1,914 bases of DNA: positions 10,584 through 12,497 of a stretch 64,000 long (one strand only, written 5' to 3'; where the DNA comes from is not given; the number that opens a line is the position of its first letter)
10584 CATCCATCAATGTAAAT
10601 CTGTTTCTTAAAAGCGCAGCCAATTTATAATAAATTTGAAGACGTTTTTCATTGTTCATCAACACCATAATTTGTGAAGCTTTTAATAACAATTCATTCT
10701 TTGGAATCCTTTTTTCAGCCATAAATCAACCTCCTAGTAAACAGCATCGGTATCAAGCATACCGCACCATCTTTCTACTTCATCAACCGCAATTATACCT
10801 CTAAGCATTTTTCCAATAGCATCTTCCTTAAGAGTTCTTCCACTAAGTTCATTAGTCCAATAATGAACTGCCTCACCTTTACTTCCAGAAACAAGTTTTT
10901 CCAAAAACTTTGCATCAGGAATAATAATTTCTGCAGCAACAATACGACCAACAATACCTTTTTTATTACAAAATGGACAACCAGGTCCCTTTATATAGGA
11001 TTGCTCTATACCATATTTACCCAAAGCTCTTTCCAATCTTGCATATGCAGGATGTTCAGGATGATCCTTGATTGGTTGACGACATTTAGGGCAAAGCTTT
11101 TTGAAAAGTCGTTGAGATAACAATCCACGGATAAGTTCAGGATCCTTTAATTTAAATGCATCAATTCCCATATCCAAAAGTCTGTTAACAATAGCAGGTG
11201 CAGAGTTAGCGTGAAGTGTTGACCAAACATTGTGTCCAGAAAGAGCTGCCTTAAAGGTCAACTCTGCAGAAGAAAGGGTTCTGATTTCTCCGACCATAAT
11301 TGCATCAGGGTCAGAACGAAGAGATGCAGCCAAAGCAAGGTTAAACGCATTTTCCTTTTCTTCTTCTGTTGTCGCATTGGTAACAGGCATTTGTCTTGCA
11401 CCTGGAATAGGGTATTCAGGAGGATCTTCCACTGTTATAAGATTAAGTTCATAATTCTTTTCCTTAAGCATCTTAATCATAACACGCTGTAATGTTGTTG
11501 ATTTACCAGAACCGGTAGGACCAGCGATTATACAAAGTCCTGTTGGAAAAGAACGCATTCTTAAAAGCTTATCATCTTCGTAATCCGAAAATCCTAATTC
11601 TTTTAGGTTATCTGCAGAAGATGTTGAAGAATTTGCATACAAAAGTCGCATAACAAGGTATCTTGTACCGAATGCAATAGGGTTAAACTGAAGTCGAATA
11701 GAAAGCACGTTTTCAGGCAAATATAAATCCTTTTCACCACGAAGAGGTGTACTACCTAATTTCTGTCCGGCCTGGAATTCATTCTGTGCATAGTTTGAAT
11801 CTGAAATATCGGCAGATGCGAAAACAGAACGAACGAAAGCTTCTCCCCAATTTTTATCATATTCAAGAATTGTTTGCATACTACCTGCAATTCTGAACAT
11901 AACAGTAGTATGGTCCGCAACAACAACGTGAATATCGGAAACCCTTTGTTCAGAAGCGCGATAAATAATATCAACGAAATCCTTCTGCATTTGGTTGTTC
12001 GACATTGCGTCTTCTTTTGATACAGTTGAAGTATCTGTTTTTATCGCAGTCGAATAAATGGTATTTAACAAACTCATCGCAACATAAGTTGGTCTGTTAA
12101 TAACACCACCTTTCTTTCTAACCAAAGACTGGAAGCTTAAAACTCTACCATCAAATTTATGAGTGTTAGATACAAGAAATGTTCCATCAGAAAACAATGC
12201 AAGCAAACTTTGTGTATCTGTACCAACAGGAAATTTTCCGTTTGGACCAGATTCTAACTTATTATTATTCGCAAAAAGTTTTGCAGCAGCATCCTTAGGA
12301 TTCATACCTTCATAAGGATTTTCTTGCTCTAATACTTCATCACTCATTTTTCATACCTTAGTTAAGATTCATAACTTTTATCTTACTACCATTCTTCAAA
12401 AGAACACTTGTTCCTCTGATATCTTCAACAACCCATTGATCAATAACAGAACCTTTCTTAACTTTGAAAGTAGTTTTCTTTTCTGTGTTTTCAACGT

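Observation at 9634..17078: Type IVb pilus / ICE thin-pilus-like machinery (TcpQ/PilL-secretin-PilO-PilP-ATPase-platform) without pilin or prepilin peptidase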

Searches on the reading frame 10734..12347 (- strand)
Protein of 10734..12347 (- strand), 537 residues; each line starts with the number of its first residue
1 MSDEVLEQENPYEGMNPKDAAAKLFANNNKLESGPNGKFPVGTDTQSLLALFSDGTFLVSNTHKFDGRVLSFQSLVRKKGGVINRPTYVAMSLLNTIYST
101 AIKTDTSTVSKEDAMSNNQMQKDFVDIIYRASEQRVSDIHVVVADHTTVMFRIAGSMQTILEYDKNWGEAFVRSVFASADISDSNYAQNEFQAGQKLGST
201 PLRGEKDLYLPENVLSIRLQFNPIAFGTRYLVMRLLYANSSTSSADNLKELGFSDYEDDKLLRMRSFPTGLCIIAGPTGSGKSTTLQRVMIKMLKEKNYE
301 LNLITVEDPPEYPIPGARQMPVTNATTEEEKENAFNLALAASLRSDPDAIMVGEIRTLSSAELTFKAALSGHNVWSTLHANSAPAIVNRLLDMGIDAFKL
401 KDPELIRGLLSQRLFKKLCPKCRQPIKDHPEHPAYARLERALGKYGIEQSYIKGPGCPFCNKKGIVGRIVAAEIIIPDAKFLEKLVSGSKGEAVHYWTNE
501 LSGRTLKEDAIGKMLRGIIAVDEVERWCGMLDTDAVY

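Call 3: search_protein_families(library=pfam, proteins=[window:10734-12347:-], max_evalue=0.1)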
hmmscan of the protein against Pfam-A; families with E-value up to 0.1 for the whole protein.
window:10734-12347:- (537 aa): 15 families
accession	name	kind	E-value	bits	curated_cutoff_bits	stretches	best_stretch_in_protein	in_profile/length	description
PF00437.27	T2SSE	-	4.9e-68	229.9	24.9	1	119-526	7-370/370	Type II/IV secretion system protein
PF25199.1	nSTAND_NTPase5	-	7.5e-05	23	34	1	270-304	42-76/145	Novel STAND NTPase 5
PF20720.3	nSTAND3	-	0.00055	20.1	27.2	1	270-308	18-53/155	Novel STAND NTPase 3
PF13401.12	AAA_22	-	0.0033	18.2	27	1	269-300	5-33/130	AAA domain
PF13555.12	AAA_29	-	0.0057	16.8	27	1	268-294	21-47/61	P-loop containing region of AAA domain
PF05729.18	NACHT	-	0.0065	16.8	26.7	1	272-299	3-30/167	NACHT domain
PF12775.13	AAA_7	-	0.022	14.7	25.8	1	272-305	36-68/181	P-loop containing dynein motor region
PF00580.27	UvrD-helicase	-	0.023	14.8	23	1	268-304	13-48/271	UvrD/REP helicase N-terminal domain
PF13476.12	AAA_23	-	0.025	15.6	27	1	267-286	17-36/201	AAA domain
PF06745.19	ATPase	-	0.028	14.2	26.6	1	272-330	22-80/231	KaiC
PF01580.24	FtsK_SpoIIIE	-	0.029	14.2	24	1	272-294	42-64/221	FtsK/SpoIIIE family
PF03266.21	NTPase_1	-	0.035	14.4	23.9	0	273-302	3-31/168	NTPase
PF13173.12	AAA_14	-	0.038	14.4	27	0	271-313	4-44/129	AAA domain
PF13191.12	AAA_16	-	0.041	14.8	32.6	1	265-293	20-48/167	AAA ATPase domain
PF00270.35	DEAD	-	0.06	13.5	26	0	272-298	17-43/167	DEAD/DEAH box helicase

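Call 4: search_protein_families(library=ncbifam, proteins=[window:10734-12347:-], max_evalue=0.1)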
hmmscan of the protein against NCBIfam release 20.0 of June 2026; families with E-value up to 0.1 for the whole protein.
window:10734-12347:- (537 aa): 20 families
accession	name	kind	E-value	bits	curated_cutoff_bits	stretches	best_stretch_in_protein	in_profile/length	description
TIGR02533.1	type_II_gspE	equivalog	1.3e-66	225.2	630.25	1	126-526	115-484/486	type II secretion system ATPase GspE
TIGR02538.1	type_IV_pilB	equivalog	2e-60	205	675.65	1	103-526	163-560/564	type IV-A pilus assembly ATPase PilB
NF053534.1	T4PilAsmATPsTfpB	equivalog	6.4e-55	186.6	850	1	113-526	193-580/584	type IV pilus assembly ATPase TfpB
NF007755.0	PRK10436.1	equivalog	2.2e-53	181.6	617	1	110-531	75-462/465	type II secretion system protein GspE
NF041000.1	ATPase_ComGA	equivalog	1.5e-42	145.5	300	1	126-416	2-266/267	competence type IV pilus ATPase ComGA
TIGR01420.1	pilT_fam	subfamily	3.5e-34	118.5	319.1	1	125-414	3-259/343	PilT/PilU family type 4a pilus ATPase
TIGR02525.1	plasmid_TraJ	equivalog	8.5e-20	71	368.3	1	260-393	144-272/372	plasmid transfer ATPase TraJ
NF058587.1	archaellum_moto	equivalog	1.2e-18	67.2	550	1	274-394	280-397/527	archaellum flagellar ATPase motor FlaI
TIGR02524.1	dot_icm_DotB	equivalog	6.1e-13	48.7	463.3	1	269-391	134-257/358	Dot/Icm type IV secretion system ATPase DotB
TIGR02788.1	VirB11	equivalog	1e-12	47.7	249.95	1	272-395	147-267/308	P-type DNA transfer ATPase VirB11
TIGR03819.1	heli_sec_ATPase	hypoth_equivalog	1.9e-11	43.8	373.15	1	220-394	131-301/340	TadA family conjugal transfer-associated ATPase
TIGR02782.1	TrbB_P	equivalog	3.4e-10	39.7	304.55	1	273-392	140-254/303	P-type conjugative transfer ATPase TrbB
NF053672.1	bindosome_BasE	exception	9.1e-10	37.9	1000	1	273-390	274-388/512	bindosome assembly system ATPase subunit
NF010469.0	PRK13894.1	subfamily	1.2e-08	34.7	508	1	273-392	153-266/320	conjugal transfer ATPase TrbB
NF010407.0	PRK13833.1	subfamily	2.4e-08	33.8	499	1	273-396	148-265/323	conjugal transfer protein TrbB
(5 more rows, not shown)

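Call 8: find_homologous_proteins(query=window:10734-12347:-, max_evalue=1e-20)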
Query window:10734-12347:- (537 aa): 7549 proteins with E <= 1e-20 among 8000 candidates; the best 120 are listed.
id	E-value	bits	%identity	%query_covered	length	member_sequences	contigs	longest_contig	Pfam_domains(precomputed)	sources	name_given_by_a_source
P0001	0.0e+0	1159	96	100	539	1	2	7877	PF00437.27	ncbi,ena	-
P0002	0.0e+0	1157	96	100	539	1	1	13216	PF00437.27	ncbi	-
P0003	0.0e+0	1157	95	100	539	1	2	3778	PF00437.27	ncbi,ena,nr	ncbi:MAG: Flp pilus assembly complex ATPase component TadA [Alphaproteobacteria bacterium]|nr:Flp pi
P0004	0.0e+0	1156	95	100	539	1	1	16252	PF00437.27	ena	-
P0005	0.0e+0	1155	95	100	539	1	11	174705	PF00437.27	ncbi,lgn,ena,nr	ncbi:MAG: Flp pilus assembly complex ATPase component TadA [Alphaproteobacteria bacterium]|nr:Flp pi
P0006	0.0e+0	1154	95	100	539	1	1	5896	PF00437.27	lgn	-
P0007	0.0e+0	1153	95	100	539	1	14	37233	PF00437.27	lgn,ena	-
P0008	0.0e+0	1153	95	100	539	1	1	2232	PF00437.27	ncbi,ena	-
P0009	0.0e+0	1151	95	100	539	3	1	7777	PF00437.27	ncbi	-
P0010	0.0e+0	1149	94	100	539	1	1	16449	PF00437.27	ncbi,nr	ncbi:MAG: Flp pilus assembly complex ATPase component TadA [bacterium]|nr:Flp pilus assembly complex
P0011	0.0e+0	1144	94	100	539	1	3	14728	PF00437.27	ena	-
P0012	0.0e+0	1105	90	100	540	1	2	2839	PF00437.27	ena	-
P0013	0.0e+0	1100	90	100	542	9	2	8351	PF00437.27,PF25199.2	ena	-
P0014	0.0e+0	1098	91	100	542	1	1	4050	PF00437.27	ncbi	-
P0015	0.0e+0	1085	89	100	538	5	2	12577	PF00437.27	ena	-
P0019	0.0e+0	1083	90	98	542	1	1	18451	PF00437.27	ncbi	-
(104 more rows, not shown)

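Call 9: find_related_loci(query=window:10734-12347:-, collection=genome_contigs, flank=10000)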
Query window:10734-12347:- (537 aa) in genome_contigs; peptide patterns used: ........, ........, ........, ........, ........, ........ (x = any residue, [..] = any of these).
456 stretches matched a pattern; 283 encode a relative of the query (tblastn E <= 1e-3); the best 80 are kept; 80 distinct loci.
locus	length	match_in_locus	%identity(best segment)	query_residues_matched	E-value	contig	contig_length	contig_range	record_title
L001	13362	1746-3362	95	1-537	0e+0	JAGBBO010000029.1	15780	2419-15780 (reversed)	MAG: Alphaproteobacteria bacterium isolate RGIG8969 Water_deer_Rectum-2__c329446, whole genome shotgun sequence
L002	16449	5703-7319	94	1-537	0e+0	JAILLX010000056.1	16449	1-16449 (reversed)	MAG: bacterium isolate RUI239 k141_3568981_flag=1_multi=7.7863_len=16449, whole genome shotgun sequence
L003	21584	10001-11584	90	10-537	0e+0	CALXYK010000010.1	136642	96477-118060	MAG: uncultured Alphaproteobacteria bacterium isolate E20__bin364 genome assembly, contig: E20__k127_1826986, whole geno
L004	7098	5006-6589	85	10-537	0e+0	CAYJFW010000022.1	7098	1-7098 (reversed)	MAG TPA_asm: uncultured Bacteroidales bacterium isolate ERP123703_co3_24 genome assembly, contig: NODE_12530_length_7098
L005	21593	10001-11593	84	7-537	0e+0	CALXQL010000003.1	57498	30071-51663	MAG: uncultured Alphaproteobacteria bacterium isolate E19__bin253 genome assembly, contig: E19__k127_711251, whole genom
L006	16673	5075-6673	84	4-537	0e+0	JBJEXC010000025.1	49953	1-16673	MAG: Alphaproteobacteria bacterium isolate LOHA32_bin.034 NODE_298_length_49953_cov_7.974107, whole genome shotgun seque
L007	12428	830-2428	84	4-537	0e+0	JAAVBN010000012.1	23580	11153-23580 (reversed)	MAG: bacterium isolate Mgla_MAG_18-bin_5 c_000000033339, whole genome shotgun sequence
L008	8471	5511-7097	85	7-537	0e+0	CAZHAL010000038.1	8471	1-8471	MAG TPA_asm: uncultured Bacteroidales bacterium isolate SRP199465_co2_466 genome assembly, contig: NODE_26411_length_847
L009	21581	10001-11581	86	10-537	0e+0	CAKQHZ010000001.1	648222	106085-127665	MAG: uncultured Alphaproteobacteria bacterium isolate REFINED_METABAT215_TOP10_CONTIGS_1500_ASSEMBLY_K77_MERGED__Hadza_M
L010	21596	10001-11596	78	10-537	0e+0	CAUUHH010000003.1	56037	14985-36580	MAG TPA_asm: uncultured Alphaproteobacteria bacterium isolate ERR10228860_bin.11_MetaWRAP_v1.3_MAG genome assembly, cont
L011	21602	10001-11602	78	10-537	0e+0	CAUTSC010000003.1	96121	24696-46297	MAG TPA_asm: uncultured proteobacterium isolate ERR10228863_bin.48_MetaWRAP_v1.3_MAG genome assembly, contig: ERZ2165959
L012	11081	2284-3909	74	1-537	0e+0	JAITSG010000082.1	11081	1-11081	MAG: Rickettsiales bacterium isolate Roe453_bin7 k119_518963, whole genome shotgun sequence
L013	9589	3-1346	91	90-537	0e+0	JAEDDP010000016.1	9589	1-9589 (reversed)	MAG: Alphaproteobacteria bacterium isolate MAG035 NODE_8828_length_9589_cov_6.344451, whole genome shotgun sequence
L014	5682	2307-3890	74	12-537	0e+0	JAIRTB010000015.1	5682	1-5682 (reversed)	MAG: Rickettsiales bacterium isolate Ct408_bin62 k119_1257843, whole genome shotgun sequence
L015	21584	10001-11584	71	12-537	0e+0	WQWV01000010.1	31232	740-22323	MAG: Alphaproteobacteria bacterium isolate Emb289P3bin118 Ga0123356_10001015, whole genome shotgun sequence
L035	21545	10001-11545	62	25-537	0e+0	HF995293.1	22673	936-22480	Proteobacteria bacterium CAG:495 genomic scaffold, scf84, whole genome shotgun sequence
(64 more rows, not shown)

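Call 15: search_protein_families(library=pfam, proteins=[L035:12683-13309:+, L035:13432-14103:+, L035:14207-15205:+], max_evalue=0.1)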
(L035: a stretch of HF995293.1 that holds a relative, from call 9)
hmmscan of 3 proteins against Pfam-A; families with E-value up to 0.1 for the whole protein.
L035:12683-13309:+ (208 aa): 2 families
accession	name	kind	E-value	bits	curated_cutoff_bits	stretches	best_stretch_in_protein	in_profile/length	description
PF05307.16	Bundlin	-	0.063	13.9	22.3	1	51-114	10-75/151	Bundlin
PF08805.16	PilS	-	0.066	13.7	22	0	53-112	7-67/138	PilS N terminal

L035:13432-14103:+ (223 aa): 3 families
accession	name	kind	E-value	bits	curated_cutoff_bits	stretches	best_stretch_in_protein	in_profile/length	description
PF08805.16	PilS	-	3.6e-16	59.9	22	1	50-183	5-128/138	PilS N terminal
PF05307.16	Bundlin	-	2.6e-13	50.9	22.3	1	48-187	8-139/151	Bundlin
PF07963.17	N_methyl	-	0.023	14.7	21.2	1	14-35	4-25/27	Prokaryotic N-terminal methylation motif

L035:14207-15205:+ (332 aa): 7 families
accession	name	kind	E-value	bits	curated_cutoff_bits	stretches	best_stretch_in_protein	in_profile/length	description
PF00437.27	T2SSE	-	1.4e-31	109.9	24.9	1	84-281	101-284/370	Type II/IV secretion system protein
PF00005.33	ABC_tran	-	0.0068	17.4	25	1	128-183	17-68/137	ABC transporter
PF13191.12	AAA_16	-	0.016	16.1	32.6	1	111-228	12-135/167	AAA ATPase domain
PF13401.12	AAA_22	-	0.035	14.8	27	1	123-149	6-32/130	AAA domain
PF20720.3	nSTAND3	-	0.057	13.6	27.2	1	122-160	17-54/155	Novel STAND NTPase 3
PF13604.12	AAA_30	-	0.07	13.3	27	0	122-151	18-46/191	AAA domain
PF00931.28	NB-ARC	-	0.099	12.3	23.5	0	119-154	15-50/248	NB-ARC domain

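Call 23: search_solved_structures(query=window:10734-12347:-, max_evalue=1e-10)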
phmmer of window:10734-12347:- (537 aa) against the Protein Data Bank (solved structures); distinct sequences matched with E-value up to 1e-10: 26.
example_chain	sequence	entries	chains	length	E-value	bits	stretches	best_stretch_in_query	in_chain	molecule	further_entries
8dze_A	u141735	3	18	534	8.7e-94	318.2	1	27-529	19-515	BfpD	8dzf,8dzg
1p9r_A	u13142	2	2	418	1.9e-49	171.9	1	130-526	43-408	General secretion pathway protein E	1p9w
4kss_A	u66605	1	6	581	6.2e-49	170.2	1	130-526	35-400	Type II secretion system protein E, hemolysin-coregulated protein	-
4ksr_A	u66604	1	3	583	6.4e-49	170.1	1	130-526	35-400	Type II secretion system protein E, Hemolysin-coregulated protein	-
4pht_A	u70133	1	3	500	2.7e-47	164.8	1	131-526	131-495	General secretory pathway protein E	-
5oiu_A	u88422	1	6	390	3.8e-45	157.7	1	215-524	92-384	Type IV pilus assembly protein PilF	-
5it5_F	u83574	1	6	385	5.1e-45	157.3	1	215-524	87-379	ATP binding motif-containing protein PilF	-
6ejf_A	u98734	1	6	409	6e-45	157.1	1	215-524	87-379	Type IV pilus assembly protein PilF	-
6f8l_G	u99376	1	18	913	3.2e-44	154.6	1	215-524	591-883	Type IV pilus assembly protein PilF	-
3jc8_Ba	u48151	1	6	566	1e-41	146.4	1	127-524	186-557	Type IV-A pilus assembly ATPase PilB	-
5tsg_B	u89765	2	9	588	6.1e-40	140.5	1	127-526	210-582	Type IV pilus biogenesis ATPase PilB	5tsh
6olj_C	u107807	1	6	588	9.2e-40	139.9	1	127-526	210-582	Type IV pilus biogenesis ATPase PilB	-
5zfr_A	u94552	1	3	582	1e-38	136.5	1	126-526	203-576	Type IV pilus biogenesis ATPase PilB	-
2eyu_A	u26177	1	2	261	7.3e-25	90.8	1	258-417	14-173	twitching motility protein PilT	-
2gsz_A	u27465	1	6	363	7.6e-25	90.7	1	249-418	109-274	twitching motility protein PilT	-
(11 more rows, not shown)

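Call 30: search_dna_similar(query=window:10734-12347:-, collection=plasmids, mode=protein, max_rows=25, rows=best)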
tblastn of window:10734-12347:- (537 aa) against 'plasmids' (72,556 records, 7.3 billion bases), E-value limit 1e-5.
Records with a match: 4461; places in all: 6955; records where one place covers at least 80% of the query: 449.
Best place of each record, by identity: <60% 4461.
By first word of the organism name: Escherichia 2228; Salmonella 526; Pseudomonas 237; Acinetobacter 162; Vibrio 144; Shigella 143; Klebsiella 124; Ralstonia 122; Serratia 99; Burkholderia 85; and 159 more.
By predicted mobility (MOB-suite, as given by PLSDB): conjugative 2816; non-mobilizable 1032; mobilizable 613.
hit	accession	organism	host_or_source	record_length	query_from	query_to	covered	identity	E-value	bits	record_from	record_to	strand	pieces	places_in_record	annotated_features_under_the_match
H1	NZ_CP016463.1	Bosea sp. RAC05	Microbial isolate,Algal phycosphere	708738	33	532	93%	38.8%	5e-94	321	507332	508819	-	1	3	ATPase, T2SS/T4P/T4SS family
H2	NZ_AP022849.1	Bosea sp. ANAM02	Callyspongia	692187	33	533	93%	37.1%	3e-92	316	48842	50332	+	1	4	ATPase, T2SS/T4P/T4SS family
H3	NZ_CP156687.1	Burkholderia stagnalis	Bacterial cells,soils collected in ...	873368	37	531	92%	37.4%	2e-88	305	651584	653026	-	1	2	ATPase, T2SS/T4P/T4SS family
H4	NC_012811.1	Methylorubrum extorquens AM1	-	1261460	33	526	92%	37.3%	8e-95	323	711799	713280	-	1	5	none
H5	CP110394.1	Burkholderia sp. JSH-S8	Tetrastigma hemsleyanum Diels et Gilg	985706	37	531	92%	36.7%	3e-86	298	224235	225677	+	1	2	ATPase, T2SS/T4P/T4SS family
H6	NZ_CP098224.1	Escherichia coli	Canis lupus familiaris,Rectal swab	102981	33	532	93%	36.3%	1e-88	305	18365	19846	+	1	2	ATPase, T2SS/T4P/T4SS family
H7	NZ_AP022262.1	Escherichia coli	-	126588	33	532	93%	36.3%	1e-88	305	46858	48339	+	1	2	ATPase, T2SS/T4P/T4SS family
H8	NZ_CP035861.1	Escherichia coli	Homo sapiens,stool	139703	33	532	93%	36.3%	1e-88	305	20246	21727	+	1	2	ATPase, T2SS/T4P/T4SS family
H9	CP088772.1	Escherichia coli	Homo sapiens,blood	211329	33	532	93%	36.3%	1e-88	305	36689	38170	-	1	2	tadA: Flp pilus assembly complex ATPase component TadA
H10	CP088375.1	Escherichia coli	Homo sapiens,blood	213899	33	532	93%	36.3%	1e-88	305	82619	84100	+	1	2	tadA: Flp pilus assembly complex ATPase component TadA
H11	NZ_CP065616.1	Escherichia coli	-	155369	33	532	93%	36.3%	3e-88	304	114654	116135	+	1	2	ATPase, T2SS/T4P/T4SS family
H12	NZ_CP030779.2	Escherichia albertii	-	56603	33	532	93%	36.1%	5e-88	303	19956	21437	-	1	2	ATPase, T2SS/T4P/T4SS family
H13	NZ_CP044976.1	Hydrogenophaga sp. PBL-H3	-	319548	33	537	94%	35.6%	2e-83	290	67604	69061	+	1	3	ATPase, T2SS/T4P/T4SS family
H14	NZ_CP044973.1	Hydrogenophaga sp. PBL-H3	-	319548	33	537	94%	35.6%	2e-83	290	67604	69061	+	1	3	ATPase, T2SS/T4P/T4SS family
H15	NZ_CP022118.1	Salmonella enterica subsp. enterica serovar Macclesfield ...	-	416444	37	523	91%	36.5%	2e-92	316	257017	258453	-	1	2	ATPase, T2SS/T4P/T4SS family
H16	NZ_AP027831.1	Escherichia coli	Homo sapiens,whole organism,feces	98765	43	521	89%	37.0%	3e-88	304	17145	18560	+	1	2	ATPase, T2SS/T4P/T4SS family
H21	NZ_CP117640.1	Escherichia albertii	Grus grus,whole organism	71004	33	530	93%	35.5%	3e-85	296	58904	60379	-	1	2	bfpD: bundle-forming pilus extension ATPase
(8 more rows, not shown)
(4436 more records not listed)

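Call 31: get_annotated_region(hit=H21, flank=8000)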
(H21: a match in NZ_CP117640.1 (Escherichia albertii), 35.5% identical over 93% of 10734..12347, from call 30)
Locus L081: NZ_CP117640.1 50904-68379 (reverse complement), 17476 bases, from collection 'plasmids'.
description: Escherichia albertii strain BIA_18 plasmid pEA18_3, complete sequence
organism: Escherichia albertii (NCBI taxid 208962)
taxonomy: Bacteria; Pseudomonadota; Gammaproteobacteria; Enterobacterales; Enterobacteriaceae; Escherichia; Escherichia albertii
host: -; source: Grus grus,whole organism; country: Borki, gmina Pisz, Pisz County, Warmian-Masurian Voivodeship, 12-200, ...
typing (MOB-suite, as given by PLSDB): non-mobilizable; replicon IncI-gamma/K1
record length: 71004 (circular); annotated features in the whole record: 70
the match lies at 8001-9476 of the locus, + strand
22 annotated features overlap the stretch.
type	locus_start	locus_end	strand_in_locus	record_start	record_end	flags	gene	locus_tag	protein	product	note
CDS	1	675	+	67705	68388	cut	-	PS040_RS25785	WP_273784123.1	conjugal transfer protein TraC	-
CDS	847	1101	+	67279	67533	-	-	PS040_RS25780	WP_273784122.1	PilI type IV pilus biogenesis protein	-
CDS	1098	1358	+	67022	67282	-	-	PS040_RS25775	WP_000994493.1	hypothetical protein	-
CDS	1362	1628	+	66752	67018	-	-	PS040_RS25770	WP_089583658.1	hypothetical protein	-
CDS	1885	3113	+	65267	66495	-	-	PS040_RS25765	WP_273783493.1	IS3-like element IS2 family transposase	GO:0006313 - DNA transposition [Evidence IEA]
CDS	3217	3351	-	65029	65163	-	-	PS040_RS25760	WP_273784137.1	transcriptional regulator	-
CDS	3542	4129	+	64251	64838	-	bfpA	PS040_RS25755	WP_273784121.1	bundle-forming pilus major subunit BfpA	-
CDS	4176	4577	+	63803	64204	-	-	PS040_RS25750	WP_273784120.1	toxin co-regulated pilus biosynthesis Q family protein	-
CDS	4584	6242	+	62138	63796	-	bfpB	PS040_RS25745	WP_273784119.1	bundle-forming pilus secretin BfpB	-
CDS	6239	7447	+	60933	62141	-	bfpC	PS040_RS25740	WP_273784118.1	bundle-forming pilus protein BfpC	-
CDS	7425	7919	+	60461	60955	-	bfpU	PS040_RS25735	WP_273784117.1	bundle-forming pilus protein BfpU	-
CDS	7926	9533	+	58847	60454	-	bfpD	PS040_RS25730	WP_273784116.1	bundle-forming pilus extension ATPase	-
CDS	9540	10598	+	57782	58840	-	bfpE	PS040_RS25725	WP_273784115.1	bundle-forming pilus protein BfpE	-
CDS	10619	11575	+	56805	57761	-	bfpF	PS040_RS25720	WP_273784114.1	bundle-forming pilus retraction ATPase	-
CDS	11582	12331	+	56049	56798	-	bfpP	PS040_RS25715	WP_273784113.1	bundle-forming pilus pre-pilin peptidase BfpP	-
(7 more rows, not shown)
